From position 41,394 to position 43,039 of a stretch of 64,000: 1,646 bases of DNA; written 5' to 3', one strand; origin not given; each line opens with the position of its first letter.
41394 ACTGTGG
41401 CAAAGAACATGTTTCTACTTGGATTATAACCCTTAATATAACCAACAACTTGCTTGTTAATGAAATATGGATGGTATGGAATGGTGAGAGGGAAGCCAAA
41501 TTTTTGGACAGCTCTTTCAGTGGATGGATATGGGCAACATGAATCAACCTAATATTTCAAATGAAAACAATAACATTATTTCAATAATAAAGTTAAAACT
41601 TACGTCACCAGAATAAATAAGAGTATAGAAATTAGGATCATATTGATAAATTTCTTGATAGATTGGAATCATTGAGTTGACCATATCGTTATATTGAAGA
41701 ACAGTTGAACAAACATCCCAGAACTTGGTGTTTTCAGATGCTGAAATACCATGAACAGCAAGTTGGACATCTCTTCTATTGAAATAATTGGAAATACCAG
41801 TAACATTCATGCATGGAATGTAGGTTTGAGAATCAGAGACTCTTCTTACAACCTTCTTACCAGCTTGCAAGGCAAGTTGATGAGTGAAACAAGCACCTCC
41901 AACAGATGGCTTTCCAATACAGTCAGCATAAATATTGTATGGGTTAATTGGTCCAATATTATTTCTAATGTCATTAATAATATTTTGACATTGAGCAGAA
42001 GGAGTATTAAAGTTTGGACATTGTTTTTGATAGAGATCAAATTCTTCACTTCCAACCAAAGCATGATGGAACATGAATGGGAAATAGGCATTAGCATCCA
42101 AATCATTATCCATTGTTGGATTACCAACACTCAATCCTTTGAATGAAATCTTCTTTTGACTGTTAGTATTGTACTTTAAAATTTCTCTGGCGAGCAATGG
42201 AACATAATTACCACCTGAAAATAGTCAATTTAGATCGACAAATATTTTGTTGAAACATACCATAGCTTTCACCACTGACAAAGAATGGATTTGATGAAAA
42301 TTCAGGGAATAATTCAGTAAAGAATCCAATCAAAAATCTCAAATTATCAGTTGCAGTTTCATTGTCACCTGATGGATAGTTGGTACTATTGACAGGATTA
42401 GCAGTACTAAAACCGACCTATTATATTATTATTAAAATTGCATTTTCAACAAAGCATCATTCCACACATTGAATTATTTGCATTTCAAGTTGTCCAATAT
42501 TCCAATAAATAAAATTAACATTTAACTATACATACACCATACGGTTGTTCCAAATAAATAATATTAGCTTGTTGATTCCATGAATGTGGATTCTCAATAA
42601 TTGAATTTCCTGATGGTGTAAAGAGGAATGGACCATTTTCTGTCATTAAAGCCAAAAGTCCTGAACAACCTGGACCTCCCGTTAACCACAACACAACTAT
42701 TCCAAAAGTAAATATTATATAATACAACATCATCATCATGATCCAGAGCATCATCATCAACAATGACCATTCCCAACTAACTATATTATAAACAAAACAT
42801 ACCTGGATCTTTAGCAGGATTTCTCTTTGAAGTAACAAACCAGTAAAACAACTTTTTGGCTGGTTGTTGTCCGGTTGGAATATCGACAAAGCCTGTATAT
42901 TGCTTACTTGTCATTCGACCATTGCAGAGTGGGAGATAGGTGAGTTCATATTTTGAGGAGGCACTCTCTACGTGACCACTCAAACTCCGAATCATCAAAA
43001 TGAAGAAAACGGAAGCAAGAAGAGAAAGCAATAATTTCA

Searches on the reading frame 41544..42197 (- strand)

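Call 25: search_protein_families(library=pfam, proteins=[window:41544-42197:-], max_evalue=0.001)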
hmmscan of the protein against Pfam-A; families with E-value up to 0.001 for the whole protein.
window:41544-42197:- (217 aa): 1 family
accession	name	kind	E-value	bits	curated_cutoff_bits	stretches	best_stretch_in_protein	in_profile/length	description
PF00450.28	Peptidase_S10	-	2.9e-28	99.8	21.9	1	1-199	152-344/420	Serine carboxypeptidase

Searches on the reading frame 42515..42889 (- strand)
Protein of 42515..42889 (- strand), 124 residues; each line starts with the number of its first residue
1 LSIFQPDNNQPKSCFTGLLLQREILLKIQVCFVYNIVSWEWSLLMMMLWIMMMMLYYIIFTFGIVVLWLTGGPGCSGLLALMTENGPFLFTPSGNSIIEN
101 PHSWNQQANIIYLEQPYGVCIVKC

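Call 25: search_protein_families(library=pfam, proteins=[window:42515-42889:-], max_evalue=0.001)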
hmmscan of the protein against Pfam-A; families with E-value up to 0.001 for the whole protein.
window:42515-42889:- (124 aa): 1 family
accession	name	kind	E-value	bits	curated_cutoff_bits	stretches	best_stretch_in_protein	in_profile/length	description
PF00450.28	Peptidase_S10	-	1e-21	78.2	21.9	1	65-119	42-97/420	Serine carboxypeptidase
